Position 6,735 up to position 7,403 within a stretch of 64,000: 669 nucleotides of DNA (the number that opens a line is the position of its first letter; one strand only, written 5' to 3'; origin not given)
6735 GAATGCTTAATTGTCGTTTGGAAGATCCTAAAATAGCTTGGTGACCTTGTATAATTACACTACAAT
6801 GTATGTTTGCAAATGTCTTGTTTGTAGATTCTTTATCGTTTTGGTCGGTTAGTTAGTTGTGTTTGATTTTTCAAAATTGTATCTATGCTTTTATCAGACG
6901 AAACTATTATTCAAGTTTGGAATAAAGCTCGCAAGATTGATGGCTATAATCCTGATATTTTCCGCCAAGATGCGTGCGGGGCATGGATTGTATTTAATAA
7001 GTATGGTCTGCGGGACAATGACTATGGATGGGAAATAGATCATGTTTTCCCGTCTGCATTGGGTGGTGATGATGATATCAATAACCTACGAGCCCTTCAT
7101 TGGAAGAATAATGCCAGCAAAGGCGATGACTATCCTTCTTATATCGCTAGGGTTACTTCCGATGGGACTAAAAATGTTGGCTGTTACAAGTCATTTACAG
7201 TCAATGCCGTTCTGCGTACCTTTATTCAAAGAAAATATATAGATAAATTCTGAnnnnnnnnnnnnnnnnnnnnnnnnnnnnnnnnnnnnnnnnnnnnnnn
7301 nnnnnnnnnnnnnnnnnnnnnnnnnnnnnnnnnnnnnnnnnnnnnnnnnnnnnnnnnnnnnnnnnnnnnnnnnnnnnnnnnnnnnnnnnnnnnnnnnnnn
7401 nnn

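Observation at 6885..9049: HNH + short ABC ATPase + TOPRIM/DUF4435 triad: a PARIS-like pair carrying an extra Septu-like nuclease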

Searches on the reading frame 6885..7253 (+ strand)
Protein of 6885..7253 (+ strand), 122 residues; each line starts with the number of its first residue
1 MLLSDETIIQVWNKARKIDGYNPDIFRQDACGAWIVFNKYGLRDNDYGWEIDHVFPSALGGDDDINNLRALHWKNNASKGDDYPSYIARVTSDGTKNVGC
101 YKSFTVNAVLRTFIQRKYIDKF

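Call 3: search_protein_families(library=pfam, proteins=[window:6885-7253:+], max_evalue=1)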
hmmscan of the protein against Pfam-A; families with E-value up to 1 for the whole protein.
window:6885-7253:+ (122 aa): 3 families
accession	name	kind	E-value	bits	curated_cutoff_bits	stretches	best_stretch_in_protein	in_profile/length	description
PF01844.29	HNH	-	1.3e-05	25.7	21.4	1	47-81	12-46/47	HNH endonuclease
PF13395.12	HNH_4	-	1.5e-05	25.3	22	1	49-84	18-53/54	HNH endonuclease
PF14279.12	HNH_5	-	0.00011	22.4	27.5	1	49-85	13-49/56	HNH endonuclease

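Call 4: search_protein_families(library=padloc, proteins=[window:6885-7253:+], max_evalue=1)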
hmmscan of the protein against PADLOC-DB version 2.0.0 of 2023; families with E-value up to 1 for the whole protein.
window:6885-7253:+ (122 aa): 5 families
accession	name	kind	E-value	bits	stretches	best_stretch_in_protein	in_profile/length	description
PDLC01256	Cas9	-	7.7e-05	19.7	1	49-88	529-568/711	"CAS-II-A,CAS-II-B,CAS-II-C; effector__SPE"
PDLC00973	Cas9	-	0.00011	18.8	1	46-90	622-666/830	CRISPR subtype II RNA-guided endonuclease Cas9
PDLC00975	Cas9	-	0.00017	17.9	1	43-88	611-656/1120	Cas9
PDLC01460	Cas9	-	0.00021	17.6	1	46-104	516-563/901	"CAS-II-A,CAS-II-B,CAS-II-C; effector__SPE"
PDLC01580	Cas9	-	0.033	10.2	1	49-85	840-876/1329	"CAS-II-A,CAS-II-B,CAS-II-C; effector__SPE"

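Call 5: search_protein_families(library=ncbifam, proteins=[window:6885-7253:+], max_evalue=1)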
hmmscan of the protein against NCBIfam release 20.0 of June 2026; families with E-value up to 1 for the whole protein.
window:6885-7253:+ (122 aa): 3 families
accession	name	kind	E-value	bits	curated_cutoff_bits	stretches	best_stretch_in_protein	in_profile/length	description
TIGR01865.2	cas_Csn1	equivalog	0.00031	19.1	100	1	46-92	591-634/1070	type II CRISPR RNA-guided endonuclease Cas9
NF049971.1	CRISPR_Cas9d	exception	0.00077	18.2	375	1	49-85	563-599/986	type II CRISPR RNA-guided endonuclease Cas9d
NF040563.1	guided_IscB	equivalog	0.11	11.6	175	1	46-82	202-238/314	RNA-guided endonuclease IscB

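Call 7: search_protein_families(library=phrogs, proteins=[window:6885-7253:+], max_evalue=1)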
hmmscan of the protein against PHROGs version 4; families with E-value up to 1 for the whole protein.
window:6885-7253:+ (122 aa): 20 families
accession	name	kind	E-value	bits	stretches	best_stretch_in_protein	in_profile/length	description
phrog_9508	-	DNA, RNA and nucleotide metabolism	4.9e-07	30.8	1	30-108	20-97/171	HNH endonuclease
phrog_338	-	DNA, RNA and nucleotide metabolism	6.9e-07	29.9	1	48-85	228-265/340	HNH endonuclease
phrog_9645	-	DNA, RNA and nucleotide metabolism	7.4e-07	30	1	45-84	35-74/168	HNH endonuclease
phrog_6050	-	DNA, RNA and nucleotide metabolism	3.2e-06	27.2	1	46-84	324-362/402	HNH endonuclease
phrog_1035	-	DNA, RNA and nucleotide metabolism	3.3e-05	24.9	1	39-82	172-213/271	endonuclease VII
phrog_5718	-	DNA, RNA and nucleotide metabolism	0.00015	21.9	1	50-84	144-178/394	HNH endonuclease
phrog_1271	-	DNA, RNA and nucleotide metabolism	0.0006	20.3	1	11-84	253-320/361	HNH endonuclease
phrog_8660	-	DNA, RNA and nucleotide metabolism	0.0007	20.7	1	31-82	130-179/196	HNH endonuclease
phrog_7785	-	DNA, RNA and nucleotide metabolism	0.0014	19.6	1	50-88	82-120/147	HNH endonuclease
phrog_14314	-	DNA, RNA and nucleotide metabolism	0.0021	19.4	1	49-79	31-61/252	HNH endonuclease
phrog_333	-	DNA, RNA and nucleotide metabolism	0.0021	19.3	1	46-72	45-71/138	HNH endonuclease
phrog_2118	-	DNA, RNA and nucleotide metabolism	0.0045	17.6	1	45-70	187-212/301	HNH endonuclease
phrog_8828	-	DNA, RNA and nucleotide metabolism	0.01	16.8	1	51-100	90-142/205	HNH endonuclease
phrog_2214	-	DNA, RNA and nucleotide metabolism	0.015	15.4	1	31-82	199-239/429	HNH endonuclease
phrog_16726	-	DNA, RNA and nucleotide metabolism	0.045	14.5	1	36-81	104-142/308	HNH endonuclease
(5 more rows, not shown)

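Call 15: find_homologous_proteins(query=window:6885-7253:+, max_evalue=0.001)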
Query window:6885-7253:+ (122 aa): 215 proteins with E <= 0.001 among 215 candidates; the best 120 are listed.
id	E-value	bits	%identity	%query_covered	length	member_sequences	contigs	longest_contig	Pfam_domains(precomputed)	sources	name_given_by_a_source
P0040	7.6e-80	283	100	100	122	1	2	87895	PF13395.13,PF01844.30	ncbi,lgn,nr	ncbi:MAG: HNH endonuclease [Bacteroidales bacterium]|nr:HNH endonuclease [Bacteroidales bacterium]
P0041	6.9e-79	280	98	100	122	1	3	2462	PF13395.13,PF01844.30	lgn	-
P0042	1.4e-54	202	71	97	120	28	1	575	PF13395.13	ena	-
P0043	2.0e-54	201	71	97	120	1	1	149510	-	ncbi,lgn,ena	-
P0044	1.0e-53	199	70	97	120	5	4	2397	PF13395.13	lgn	-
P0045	1.7e-53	198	68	97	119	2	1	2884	PF13395.13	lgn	-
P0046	2.1e-53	198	68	97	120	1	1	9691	-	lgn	-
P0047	2.9e-53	197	69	97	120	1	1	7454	PF13395.13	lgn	-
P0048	7.8e-53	196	67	97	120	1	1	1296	PF13395.13,PF01844.30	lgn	-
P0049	8.0e-53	196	67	97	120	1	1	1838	PF13395.13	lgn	-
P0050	1.1e-52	195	68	97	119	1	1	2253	-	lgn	-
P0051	1.5e-51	192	68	95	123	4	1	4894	-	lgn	-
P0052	4.9e-51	190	67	97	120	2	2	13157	-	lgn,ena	-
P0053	1.0e-50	189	66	97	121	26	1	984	PF13395.13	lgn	-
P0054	3.2e-50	187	69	97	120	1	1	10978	-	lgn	-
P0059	5.0e-40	155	57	96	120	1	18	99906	-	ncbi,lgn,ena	-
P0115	3.5e-31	126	52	95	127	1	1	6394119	-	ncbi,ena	-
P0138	2.2e-29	120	50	98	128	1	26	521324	-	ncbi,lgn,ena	-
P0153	1.3e-28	118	53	93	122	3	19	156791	-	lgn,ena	-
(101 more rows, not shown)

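Call 16: find_encoding_contigs(protein=P0115, flank=6000, max_places=2)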
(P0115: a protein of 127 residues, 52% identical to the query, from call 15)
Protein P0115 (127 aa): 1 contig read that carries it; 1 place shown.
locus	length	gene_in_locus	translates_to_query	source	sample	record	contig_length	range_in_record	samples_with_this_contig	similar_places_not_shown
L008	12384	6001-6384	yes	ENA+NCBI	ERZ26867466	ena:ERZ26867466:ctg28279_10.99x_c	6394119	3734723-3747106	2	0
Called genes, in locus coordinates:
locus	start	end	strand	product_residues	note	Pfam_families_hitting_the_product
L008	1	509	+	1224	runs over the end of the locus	PF07494:Reg_prop (faint), PF07495:Y_Y_Y (weak), PF00512:HisKA, PF02518:HATPase_c, PF13589:HATPase_c_3 (faint), PF00072:Response_reg, PF12833:HTH_18, PF00165:HTH_AraC (weak)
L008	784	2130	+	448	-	PF17293:Arm-DNA-bind_5, PF13102:Phage_int_SAM_5, PF00589:Phage_integrase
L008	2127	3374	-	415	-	PF00589:Phage_integrase (faint)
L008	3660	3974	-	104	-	-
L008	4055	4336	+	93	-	PF12728:HTH_17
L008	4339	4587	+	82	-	-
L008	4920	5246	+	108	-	PF02452:PemK_toxin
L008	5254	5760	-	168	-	PF01381:HTH_3, PF13560:HTH_31 (weak)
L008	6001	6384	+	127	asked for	-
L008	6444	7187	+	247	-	-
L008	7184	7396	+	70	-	-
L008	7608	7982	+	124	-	PF23864:DUF7222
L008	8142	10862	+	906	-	PF08751:TrwC, PF22232:TraI_hel_assoc_N (faint), PF13086:AAA_11 (faint), PF13245:AAA_19, PF13401:AAA_22, PF13604:AAA_30, PF01443:Viral_helicase1 (weak)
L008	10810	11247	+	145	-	-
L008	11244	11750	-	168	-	-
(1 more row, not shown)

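Call 17: find_encoding_contigs(protein=P0138, flank=6000, max_places=2)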
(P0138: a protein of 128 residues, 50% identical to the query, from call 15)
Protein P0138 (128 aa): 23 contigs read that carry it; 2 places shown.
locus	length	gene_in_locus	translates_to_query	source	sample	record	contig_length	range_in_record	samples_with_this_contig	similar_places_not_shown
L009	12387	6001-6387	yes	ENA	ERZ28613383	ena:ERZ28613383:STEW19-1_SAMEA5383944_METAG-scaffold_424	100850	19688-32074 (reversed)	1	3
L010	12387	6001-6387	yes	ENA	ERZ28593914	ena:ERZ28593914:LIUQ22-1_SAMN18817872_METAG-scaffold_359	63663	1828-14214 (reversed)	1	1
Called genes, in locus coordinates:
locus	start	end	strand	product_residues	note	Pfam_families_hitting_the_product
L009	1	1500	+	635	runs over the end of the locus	PF01073:3Beta_HSD, PF01370:Epimerase, PF02719:Polysacc_synt_2, PF04321:RmlD_sub_bind, PF16363:GDP_Man_Dehyd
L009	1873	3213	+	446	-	PF01637:ATPase_2, PF13173:AAA_14 (weak), PF03008:DUF234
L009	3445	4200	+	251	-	PF03721:UDPG_MGDP_dh_N (weak), PF00984:UDPG_MGDP_dh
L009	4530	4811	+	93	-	-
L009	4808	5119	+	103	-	PF05016:ParE_toxin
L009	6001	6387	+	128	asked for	-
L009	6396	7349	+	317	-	PF13175:AAA_15, PF13304:AAA_21, PF13175:AAA_15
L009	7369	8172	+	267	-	-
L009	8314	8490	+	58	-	-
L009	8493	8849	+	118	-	PF14213:DUF4325 (faint)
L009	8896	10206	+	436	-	PF14559:TPR_19 (faint), PF00515:TPR_1 (weak), PF07719:TPR_2 (faint), PF13176:TPR_7 (faint), PF21033:RMD1-3 (weak), PF00515:TPR_1, PF13181:TPR_8 (weak), PF13414:TPR_11 (weak), +6 more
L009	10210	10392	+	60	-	-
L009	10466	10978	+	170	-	-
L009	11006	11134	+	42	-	-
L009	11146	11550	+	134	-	-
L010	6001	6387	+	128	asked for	-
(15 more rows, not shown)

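Call 18: find_encoding_contigs(protein=P0059, flank=6000, max_places=2)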
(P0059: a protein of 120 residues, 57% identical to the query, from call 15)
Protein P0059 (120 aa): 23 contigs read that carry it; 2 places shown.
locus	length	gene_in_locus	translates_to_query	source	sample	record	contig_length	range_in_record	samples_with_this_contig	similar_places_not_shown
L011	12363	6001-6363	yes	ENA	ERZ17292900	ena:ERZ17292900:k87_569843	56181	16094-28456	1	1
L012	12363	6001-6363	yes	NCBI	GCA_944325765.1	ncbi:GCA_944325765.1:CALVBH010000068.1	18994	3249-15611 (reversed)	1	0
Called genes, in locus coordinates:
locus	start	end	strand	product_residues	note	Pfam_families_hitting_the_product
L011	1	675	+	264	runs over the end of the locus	PF12741:SusD-like, PF12771:SusD-like_2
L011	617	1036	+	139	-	PF12741:SusD-like, PF12771:SusD-like_2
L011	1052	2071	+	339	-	PF16141:GH18_BT1044-like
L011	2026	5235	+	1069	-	PF02837:Glyco_hydro_2_N, PF00703:Glyco_hydro_2, PF02836:Glyco_hydro_2_C, PF16353:LacZ_4, PF02929:Bgal_small_N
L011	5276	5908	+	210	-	PF04973:NMN_transporter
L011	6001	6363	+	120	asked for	-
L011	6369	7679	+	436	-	PF13175:AAA_15, PF00005:ABC_tran (faint), PF13401:AAA_22 (faint), PF13304:AAA_21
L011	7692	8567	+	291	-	PF14491:DUF4435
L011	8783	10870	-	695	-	PF19190:BACON_2 (faint), PF13004:BACON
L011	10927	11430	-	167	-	-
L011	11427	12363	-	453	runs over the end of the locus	-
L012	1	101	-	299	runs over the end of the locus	PF13280:WYL, PF25583:WCX (weak)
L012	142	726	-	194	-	PF04542:Sigma70_r2, PF08281:Sigma70_r4_2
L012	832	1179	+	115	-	PF04773:FecR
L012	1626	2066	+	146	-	-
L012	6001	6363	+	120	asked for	-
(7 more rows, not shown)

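Call 19: find_encoding_contigs(protein=P0153, flank=6000, max_places=2)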
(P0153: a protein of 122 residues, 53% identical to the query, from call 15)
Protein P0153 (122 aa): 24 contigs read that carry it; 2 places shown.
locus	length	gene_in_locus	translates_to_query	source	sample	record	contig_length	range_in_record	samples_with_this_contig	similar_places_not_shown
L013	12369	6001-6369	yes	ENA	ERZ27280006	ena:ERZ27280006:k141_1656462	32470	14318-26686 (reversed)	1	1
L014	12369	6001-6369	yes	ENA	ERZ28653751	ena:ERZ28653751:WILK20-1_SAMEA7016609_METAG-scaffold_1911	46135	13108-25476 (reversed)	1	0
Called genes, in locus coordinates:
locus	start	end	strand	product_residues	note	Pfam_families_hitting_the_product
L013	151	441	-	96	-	-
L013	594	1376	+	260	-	-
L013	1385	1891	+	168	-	-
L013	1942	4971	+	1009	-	PF00149:Metallophos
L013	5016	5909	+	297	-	PF16872:putAbiC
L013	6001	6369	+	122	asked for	-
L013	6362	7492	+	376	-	PF13175:AAA_15, PF13304:AAA_21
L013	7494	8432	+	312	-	-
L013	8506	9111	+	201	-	PF20693:YobI-ATPase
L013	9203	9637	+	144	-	-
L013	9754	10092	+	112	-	-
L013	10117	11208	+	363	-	PF14907:NTP_transf_5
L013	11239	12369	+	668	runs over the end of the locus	PF01073:3Beta_HSD (weak), PF01370:Epimerase, PF02719:Polysacc_synt_2, PF04321:RmlD_sub_bind, PF16363:GDP_Man_Dehyd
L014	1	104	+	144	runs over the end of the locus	-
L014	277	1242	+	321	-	PF21360:PylC-like_N, PF02655:ATP-grasp_3, PF15632:ATPgrasp_Ter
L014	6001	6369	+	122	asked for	-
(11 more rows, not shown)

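Call 26: find_related_loci(query=A3, collection=genome_contigs, flank=10000)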
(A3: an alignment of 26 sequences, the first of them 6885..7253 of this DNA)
Query A3 (122 aa) in genome_contigs; peptide patterns used: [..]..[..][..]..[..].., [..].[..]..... (x = any residue, [..] = any of these).
599 stretches matched a pattern (row limit reached: there are more); 571 encode a relative of the query (tblastn E <= 1e-3); the best 80 are kept; 80 distinct loci.
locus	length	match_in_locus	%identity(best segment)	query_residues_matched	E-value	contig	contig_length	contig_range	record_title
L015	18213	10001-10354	58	2-118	3e-44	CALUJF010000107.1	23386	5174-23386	MAG: uncultured Phocaeicola sp. isolate BRZ_FN__bin33 genome assembly, contig: BRZ_FN__NODE_2635_length_23386_cov_20.865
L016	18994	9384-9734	57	2-118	9e-44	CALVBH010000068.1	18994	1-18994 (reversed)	MAG: uncultured Bacteroidales bacterium isolate E19__bin29 genome assembly, contig: E19__k127_2654137, whole genome shot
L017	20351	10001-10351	58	3-118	5e-42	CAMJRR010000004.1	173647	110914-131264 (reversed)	MAG: uncultured Bacteroidales bacterium isolate SRR12081298_bin.67_metaWRAP_v1.3_MAG genome assembly, contig: ERZ1228977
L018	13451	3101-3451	52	2-118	2e-41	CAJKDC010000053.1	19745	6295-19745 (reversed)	MAG TPA_asm: uncultured Bacteroides sp. isolate ERR1190934-bin.26 genome assembly, contig: NODE_1791_length_19745_cov_4.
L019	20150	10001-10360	57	1-120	8e-41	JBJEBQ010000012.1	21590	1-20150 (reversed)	MAG: Candidatus Cryptobacteroides sp. isolate LOHA42_bin.036 NODE_1604_length_21590_cov_7.317808, whole genome shotgun s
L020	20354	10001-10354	57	1-118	5e-41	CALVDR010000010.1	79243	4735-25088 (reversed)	MAG: uncultured Bacteroidales bacterium isolate BRZ_MQ__bin2 genome assembly, contig: BRZ_MQ__NODE_410_length_79243_cov_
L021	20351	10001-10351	54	2-118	1e-40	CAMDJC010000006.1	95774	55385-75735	MAG: uncultured Odoribacter sp. isolate ERR1606221_bin.9_metaWRAP_v1.3_MAG genome assembly, contig: ERZ10552303.107, who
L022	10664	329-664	54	7-118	2e-40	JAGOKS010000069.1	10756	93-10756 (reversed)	MAG: Bacteroidales bacterium isolate Go_SlDig_bin_369 Go_SlDig_18674_length_10756_cov_5.989369, whole genome shotgun seq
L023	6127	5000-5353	49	1-118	6e-40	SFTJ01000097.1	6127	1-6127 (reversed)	MAG: bacterium isolate W1P28.007 Contig4689, whole genome shotgun sequence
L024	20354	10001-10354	51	1-118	9e-40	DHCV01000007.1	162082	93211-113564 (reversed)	MAG TPA_asm: Bacteroidales bacterium UBA4893 UBA4893_contig_2464, whole genome shotgun sequence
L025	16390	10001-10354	48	1-118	1e-39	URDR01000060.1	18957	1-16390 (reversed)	uncultured Bacteroides sp. isolate UMGS901 genome assembly, contig: NODE_579_length_18957_cov_15.624431, whole genome sh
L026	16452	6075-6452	51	1-118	2e-39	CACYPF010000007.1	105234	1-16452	MAG: uncultured Prevotellaceae bacterium isolate RUG12152 genome assembly, contig: RUG12152_asm_7, whole genome shotgun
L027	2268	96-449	50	1-118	4e-39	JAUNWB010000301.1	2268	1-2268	MAG: Elusimicrobiales bacterium isolate S8M_St_18 NODE_17904_length_2268_cov_3.176231, whole genome shotgun sequence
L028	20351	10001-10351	53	1-118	4e-39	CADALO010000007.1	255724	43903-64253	MAG: uncultured Bacteroidetes bacterium isolate RUG13410 genome assembly, contig: RUG13410_asm_7, whole genome shotgun s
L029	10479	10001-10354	50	1-118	7e-39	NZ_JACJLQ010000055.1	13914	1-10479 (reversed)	Bacteroides caecigallinarum strain An428a An428a_contig-110_54, whole genome shotgun sequence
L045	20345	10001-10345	48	3-118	3e-36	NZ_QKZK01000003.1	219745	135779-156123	Breznakibacter xylanolyticus strain DSM 6779 LX69DRAFT_scaffold00003.3, whole genome shotgun sequence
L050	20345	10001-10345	50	3-118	7e-35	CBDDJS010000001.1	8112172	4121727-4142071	MAG: Cyclobacteriaceae bacterium isolate d21af01f-eab0-4d9f-837c-ab493740b03f genome assembly, contig: contig_1, whole g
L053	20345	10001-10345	52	3-118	2e-34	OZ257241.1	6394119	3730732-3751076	MAG: Roseivirga sp. isolate 41ee1c54-7d41-4592-86ce-9a47ec6e0262 genome assembly, chromosome: 1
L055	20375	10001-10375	45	6-122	3e-34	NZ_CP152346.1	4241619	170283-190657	Segatella copri strain HDE04 chromosome, complete genome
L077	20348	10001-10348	41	3-118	6e-29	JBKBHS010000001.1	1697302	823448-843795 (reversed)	MAG: Bacteroidia bacterium isolate 21I_069.bin.58 NODE_3_length_1697302_cov_67.833188, whole genome shotgun sequence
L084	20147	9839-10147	47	4-104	1e-28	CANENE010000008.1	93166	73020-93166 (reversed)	MAG TPA_asm: uncultured bacterium isolate SRR19981115_bin.11_metawrap_v1.3_MAG genome assembly, contig: NODE.220_length_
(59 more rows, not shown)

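Call 40: search_protein_families(library=pfam, alignment_id=A6, max_evalue=0.00001)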
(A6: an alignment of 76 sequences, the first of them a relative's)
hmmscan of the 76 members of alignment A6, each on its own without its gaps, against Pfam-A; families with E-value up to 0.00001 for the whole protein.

A. member 1, L015:7790-8722:+ (311 aa): 5 families
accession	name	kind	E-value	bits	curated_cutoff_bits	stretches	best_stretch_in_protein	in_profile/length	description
PF04321.23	RmlD_sub_bind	-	1.1e-94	317.1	27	1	10-308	1-285/287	RmlD substrate binding domain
PF01370.27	Epimerase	-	6.5e-18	65.5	20.9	1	12-217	1-227/240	NAD dependent epimerase/dehydratase family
PF16363.11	GDP_Man_Dehyd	-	5.7e-12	46.2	27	1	47-157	54-167/332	GDP-mannose 4,6 dehydratase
PF02719.21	Polysacc_synt_2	-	1.7e-06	27.9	20.2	0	42-161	51-156/293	Polysaccharide biosynthesis protein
PF07993.18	NAD_binding_4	-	9e-06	25.5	20.1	0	68-166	88-204/258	Male sterility protein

B. families by the number of members that match (of 76 scanned): 81 families (the first 25 are shown)
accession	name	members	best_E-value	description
PF01370.27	Epimerase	5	2.9e-66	NAD dependent epimerase/dehydratase family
PF04321.23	RmlD_sub_bind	4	1.1e-94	RmlD substrate binding domain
PF16363.11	GDP_Man_Dehyd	4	8.2e-93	GDP-mannose 4,6 dehydratase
PF02719.21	Polysacc_synt_2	4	6.1e-39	Polysaccharide biosynthesis protein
PF01757.29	Acyl_transf_3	3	2e-19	Acyltransferase domain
PF02397.22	Bac_transf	2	1.5e-48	Bacterial sugar transferase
PF00953.26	Glycos_transf_4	2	3.6e-34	Glycosyl transferase family 4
PF13676.11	TIR_2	2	1.8e-20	TIR domain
PF07993.18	NAD_binding_4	2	2.4e-12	Male sterility protein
PF02357.24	NusG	2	6.9e-11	Transcription termination factor nusG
PF16314.11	DUF4954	1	3e-222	Domain of unknown function (DUF4954)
PF08238.18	Sel1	1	3.9e-118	Sel1 repeat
PF02836.23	Glyco_hydro_2_C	1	1.1e-97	Glycosyl hydrolases family 2, TIM barrel domain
PF01041.23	DegT_DnrJ_EryC1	1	8e-93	DegT/DnrJ/EryC1/StrS aminotransferase family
PF13440.11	Polysacc_synt_3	1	9.3e-93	Polysaccharide biosynthesis protein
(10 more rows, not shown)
